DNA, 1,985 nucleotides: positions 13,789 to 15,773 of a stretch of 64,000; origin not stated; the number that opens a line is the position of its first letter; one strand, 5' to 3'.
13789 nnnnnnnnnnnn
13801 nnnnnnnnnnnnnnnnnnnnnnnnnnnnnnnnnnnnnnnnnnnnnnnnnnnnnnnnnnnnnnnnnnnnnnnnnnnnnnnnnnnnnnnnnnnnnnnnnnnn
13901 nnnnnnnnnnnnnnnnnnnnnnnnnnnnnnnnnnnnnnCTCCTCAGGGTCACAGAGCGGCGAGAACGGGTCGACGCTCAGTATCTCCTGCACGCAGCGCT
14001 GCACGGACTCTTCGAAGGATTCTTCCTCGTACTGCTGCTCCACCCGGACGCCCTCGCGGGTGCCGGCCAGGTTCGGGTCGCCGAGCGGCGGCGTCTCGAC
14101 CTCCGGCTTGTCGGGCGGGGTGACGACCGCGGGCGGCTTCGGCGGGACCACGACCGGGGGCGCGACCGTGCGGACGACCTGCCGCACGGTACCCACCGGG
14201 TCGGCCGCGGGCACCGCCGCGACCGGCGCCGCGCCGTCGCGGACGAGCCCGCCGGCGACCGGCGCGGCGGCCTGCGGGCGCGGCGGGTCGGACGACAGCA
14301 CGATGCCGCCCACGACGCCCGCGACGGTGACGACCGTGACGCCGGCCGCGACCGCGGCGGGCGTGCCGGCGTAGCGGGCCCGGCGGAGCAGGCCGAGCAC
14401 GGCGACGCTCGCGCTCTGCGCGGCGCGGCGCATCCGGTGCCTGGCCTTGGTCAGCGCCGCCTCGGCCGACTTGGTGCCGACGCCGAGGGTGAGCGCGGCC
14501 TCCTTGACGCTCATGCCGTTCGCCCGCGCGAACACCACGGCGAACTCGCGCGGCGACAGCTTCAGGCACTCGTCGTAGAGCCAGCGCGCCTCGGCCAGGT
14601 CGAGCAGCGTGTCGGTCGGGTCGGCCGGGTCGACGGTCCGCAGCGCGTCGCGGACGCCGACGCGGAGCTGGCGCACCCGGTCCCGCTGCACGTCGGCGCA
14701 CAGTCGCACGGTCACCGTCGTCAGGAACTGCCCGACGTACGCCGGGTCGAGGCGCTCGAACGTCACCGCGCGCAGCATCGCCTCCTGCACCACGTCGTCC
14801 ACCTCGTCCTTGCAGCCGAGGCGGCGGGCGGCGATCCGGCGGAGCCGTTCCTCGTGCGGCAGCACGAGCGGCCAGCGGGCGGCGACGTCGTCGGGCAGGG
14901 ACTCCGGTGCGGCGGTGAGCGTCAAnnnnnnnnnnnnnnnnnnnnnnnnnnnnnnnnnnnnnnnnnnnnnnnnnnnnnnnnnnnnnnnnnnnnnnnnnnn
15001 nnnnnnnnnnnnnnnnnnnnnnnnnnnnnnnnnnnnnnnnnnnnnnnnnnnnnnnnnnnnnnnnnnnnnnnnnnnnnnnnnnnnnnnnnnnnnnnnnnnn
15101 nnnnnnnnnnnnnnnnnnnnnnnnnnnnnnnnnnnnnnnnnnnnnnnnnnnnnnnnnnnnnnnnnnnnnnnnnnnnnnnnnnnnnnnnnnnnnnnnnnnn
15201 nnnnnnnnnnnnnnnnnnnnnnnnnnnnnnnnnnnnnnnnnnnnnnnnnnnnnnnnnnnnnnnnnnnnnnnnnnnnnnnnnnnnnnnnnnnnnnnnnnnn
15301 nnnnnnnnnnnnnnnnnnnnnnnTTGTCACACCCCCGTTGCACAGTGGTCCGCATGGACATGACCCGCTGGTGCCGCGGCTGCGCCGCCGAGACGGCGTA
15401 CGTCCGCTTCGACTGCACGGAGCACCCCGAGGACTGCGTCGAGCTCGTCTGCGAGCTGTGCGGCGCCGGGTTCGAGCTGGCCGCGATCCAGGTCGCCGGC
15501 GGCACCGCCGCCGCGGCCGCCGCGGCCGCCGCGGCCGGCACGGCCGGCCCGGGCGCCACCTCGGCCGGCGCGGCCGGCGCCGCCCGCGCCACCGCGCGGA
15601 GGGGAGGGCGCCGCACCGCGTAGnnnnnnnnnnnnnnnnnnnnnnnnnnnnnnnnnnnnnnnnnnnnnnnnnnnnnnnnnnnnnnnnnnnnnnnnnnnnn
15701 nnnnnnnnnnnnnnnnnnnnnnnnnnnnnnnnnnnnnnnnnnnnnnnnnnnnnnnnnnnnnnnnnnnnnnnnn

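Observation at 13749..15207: ECF sigma factor fused in-frame to a transmembrane helix and Pro-rich extracytoplasmic tail, followed by a tiny secreted Cys peptide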

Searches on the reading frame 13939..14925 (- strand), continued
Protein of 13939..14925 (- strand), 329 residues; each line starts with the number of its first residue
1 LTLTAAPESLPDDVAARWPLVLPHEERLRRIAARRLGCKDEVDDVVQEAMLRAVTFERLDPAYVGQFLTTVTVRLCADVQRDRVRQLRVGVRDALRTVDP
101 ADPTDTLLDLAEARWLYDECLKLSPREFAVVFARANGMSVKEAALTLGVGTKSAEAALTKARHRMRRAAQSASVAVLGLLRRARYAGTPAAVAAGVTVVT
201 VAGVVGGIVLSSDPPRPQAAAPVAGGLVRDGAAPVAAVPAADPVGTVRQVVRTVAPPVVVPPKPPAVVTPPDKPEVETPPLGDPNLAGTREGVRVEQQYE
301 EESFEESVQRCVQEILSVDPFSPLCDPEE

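Call 51: find_encoding_contigs(protein=P0014, flank=3000, max_places=1)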
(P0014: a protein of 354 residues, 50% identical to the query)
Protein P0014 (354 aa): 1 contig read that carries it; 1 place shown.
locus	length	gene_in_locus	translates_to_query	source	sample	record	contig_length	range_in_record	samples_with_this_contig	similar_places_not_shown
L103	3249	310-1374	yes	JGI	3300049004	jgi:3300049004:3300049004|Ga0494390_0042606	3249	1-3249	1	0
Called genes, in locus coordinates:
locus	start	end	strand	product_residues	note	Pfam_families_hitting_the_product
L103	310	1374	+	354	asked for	PF04542:Sigma70_r2, PF08281:Sigma70_r4_2 (faint)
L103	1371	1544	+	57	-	-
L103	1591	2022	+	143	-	-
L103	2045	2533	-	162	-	PF00255:GSHPx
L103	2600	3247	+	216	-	?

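Call 52: find_encoding_contigs(protein=P0020, flank=3000, max_places=1)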
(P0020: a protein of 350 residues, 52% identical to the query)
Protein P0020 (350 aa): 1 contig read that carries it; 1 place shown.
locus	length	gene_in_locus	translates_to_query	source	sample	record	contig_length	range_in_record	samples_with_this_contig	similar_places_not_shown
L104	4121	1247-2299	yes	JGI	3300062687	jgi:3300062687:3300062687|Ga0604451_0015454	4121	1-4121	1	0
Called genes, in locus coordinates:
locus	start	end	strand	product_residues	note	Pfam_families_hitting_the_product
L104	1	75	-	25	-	?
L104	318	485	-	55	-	-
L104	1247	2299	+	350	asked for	PF04542:Sigma70_r2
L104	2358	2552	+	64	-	-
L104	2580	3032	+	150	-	-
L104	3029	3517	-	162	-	PF00255:GSHPx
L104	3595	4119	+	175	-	?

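Call 65: find_homologous_proteins(query=A5, max_evalue=1e-20)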
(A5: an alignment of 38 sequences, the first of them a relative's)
Query A5 (38 sequences) (329 aa, profile of the alignment): 30 proteins with E <= 1e-20 among 8000 candidates.
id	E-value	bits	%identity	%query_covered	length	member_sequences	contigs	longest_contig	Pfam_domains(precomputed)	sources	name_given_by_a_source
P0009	8.2e-89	316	60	97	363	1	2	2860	PF04542.21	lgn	-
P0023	2.1e-88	315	50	94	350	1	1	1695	PF04542.21,PF08281.19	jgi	jgi:RNA polymerase sigma-70 factor (ECF subfamily)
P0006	6.2e-88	314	63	96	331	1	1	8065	PF04542.21,PF08281.19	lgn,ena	-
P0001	9.0e-87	310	100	100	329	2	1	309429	PF07638.18,PF04542.21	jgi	jgi:RNA polymerase sigma-70 factor (ECF subfamily)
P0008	3.7e-86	308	63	97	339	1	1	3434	PF04542.21,PF08281.19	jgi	jgi:RNA polymerase sigma-70 factor (ECF subfamily)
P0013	1.6e-85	306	55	94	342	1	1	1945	PF04542.21,PF08281.19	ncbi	-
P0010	4.0e-85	304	60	94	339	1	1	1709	PF04542.21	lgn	-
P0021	4.0e-85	304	52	94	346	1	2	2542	PF04542.21,PF08281.19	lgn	-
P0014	4.4e-85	304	50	99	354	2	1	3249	PF04542.21,PF08281.19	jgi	jgi:RNA polymerase sigma-70 factor (ECF subfamily)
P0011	1.6e-84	302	58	95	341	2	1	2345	PF04542.21,PF08281.19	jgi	-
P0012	5.3e-84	301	57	94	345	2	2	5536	PF04542.21,PF08281.19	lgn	-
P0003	7.6e-83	297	68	98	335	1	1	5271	PF04542.21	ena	-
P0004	2.4e-82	295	67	98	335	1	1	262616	PF04542.21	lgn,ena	-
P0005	1.6e-81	293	66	98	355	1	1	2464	PF04542.21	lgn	-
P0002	4.7e-81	291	68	100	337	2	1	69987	PF07638.18,PF04542.21,PF08281.19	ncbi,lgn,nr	ncbi:MAG TPA: sigma-70 family RNA polymerase sigma factor [Frankiaceae bacterium]|nr:sigma-70 family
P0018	2.5e-77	279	54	94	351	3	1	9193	PF04542.21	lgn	-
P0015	1.1e-75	273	50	98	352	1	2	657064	PF04542.21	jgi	jgi:RNA polymerase sigma factor (sigma-70 family)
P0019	4.6e-75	271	54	95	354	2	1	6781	PF04542.21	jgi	jgi:RNA polymerase sigma-70 factor (ECF subfamily)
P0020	2.0e-74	269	52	97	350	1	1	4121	PF04542.21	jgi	jgi:RNA polymerase sigma factor (sigma-70 family)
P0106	2.8e-67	246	30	20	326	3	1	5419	PF04545.23,PF08281.19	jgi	jgi:RNA polymerase sigma factor (sigma-70 family)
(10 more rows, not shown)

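Call 66: find_encoding_contigs(protein=P0106, flank=3000, max_places=1)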
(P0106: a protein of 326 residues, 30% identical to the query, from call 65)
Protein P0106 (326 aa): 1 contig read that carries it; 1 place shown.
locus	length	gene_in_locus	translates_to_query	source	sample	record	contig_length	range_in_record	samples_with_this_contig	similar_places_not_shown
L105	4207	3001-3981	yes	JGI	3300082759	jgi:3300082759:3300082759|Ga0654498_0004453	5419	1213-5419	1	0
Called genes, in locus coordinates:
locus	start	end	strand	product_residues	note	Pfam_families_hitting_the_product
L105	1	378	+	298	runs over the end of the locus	PF10503:Esterase_PHB (weak), PF02230:Abhydrolase_2 (weak)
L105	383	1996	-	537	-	-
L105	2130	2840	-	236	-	-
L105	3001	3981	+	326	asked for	PF04545:Sigma70_r4 (weak), PF08281:Sigma70_r4_2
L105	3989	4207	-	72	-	?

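Call 71: search_protein_families(library=pfam, alignment_id=A5, max_evalue=0.01)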
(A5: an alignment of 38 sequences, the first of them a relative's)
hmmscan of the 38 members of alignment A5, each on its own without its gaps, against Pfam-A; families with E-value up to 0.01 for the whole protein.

A. member 1, P0001 (329 aa): 3 families
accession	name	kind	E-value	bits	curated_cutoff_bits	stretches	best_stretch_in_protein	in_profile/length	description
PF04542.20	Sigma70_r2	-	1e-09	38.5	24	1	20-85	1-70/71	Sigma-70 region 2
PF07638.17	Sigma70_ECF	-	1.8e-05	25.1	21.1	1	26-169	28-183/185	ECF sigma factor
PF08281.18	Sigma70_r4_2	-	5.8e-05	23.1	25.7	1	121-164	9-53/54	Sigma-70, region 4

B. families by the number of members that match (of 38 scanned): 9 families
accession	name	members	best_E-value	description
PF04542.20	Sigma70_r2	35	3.7e-12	Sigma-70 region 2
PF08281.18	Sigma70_r4_2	35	6.1e-11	Sigma-70, region 4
PF07638.17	Sigma70_ECF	17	1.2e-07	ECF sigma factor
PF04545.22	Sigma70_r4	8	1.7e-06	Sigma-70, region 4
PF13384.12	HTH_23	8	2.1e-05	Homeodomain-like domain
PF00196.25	GerE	8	4.1e-05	Bacterial regulatory proteins, luxR family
PF19889.5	DUF6362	1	0.00036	Domain of unknown function (DUF6362)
PF11837.13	INV_N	1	0.0067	Beta-fructofuranosidase, N-terminal domain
PF19575.5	HTH_58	1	0.0085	Helix-turn-helix domain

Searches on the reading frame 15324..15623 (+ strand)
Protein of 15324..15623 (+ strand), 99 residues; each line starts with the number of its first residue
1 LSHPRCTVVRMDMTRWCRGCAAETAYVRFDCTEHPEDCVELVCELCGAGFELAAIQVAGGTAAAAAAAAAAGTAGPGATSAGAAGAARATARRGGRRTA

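Call 3: search_protein_families(library=pfam, proteins=[window:15324-15623:+], max_evalue=1)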
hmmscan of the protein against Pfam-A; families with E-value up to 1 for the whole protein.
window:15324-15623:+ (99 aa): 1 family
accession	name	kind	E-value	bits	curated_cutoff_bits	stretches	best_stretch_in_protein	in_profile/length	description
PF02166.21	Androgen_recep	-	0.62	9.2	25.3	1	51-91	430-471/501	Androgen receptor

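Call 4: search_protein_families(library=ncbifam, proteins=[window:15324-15623:+], max_evalue=1)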
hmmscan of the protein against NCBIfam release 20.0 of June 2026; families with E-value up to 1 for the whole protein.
window:15324-15623:+ (99 aa): 1 family
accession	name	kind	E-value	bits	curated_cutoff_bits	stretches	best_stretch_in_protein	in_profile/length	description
NF003377.0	PRK04452.1-3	subfamily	0.55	9.1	527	1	58-92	358-392/432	acetyl-CoA decarbonylase/synthase complex subunit delta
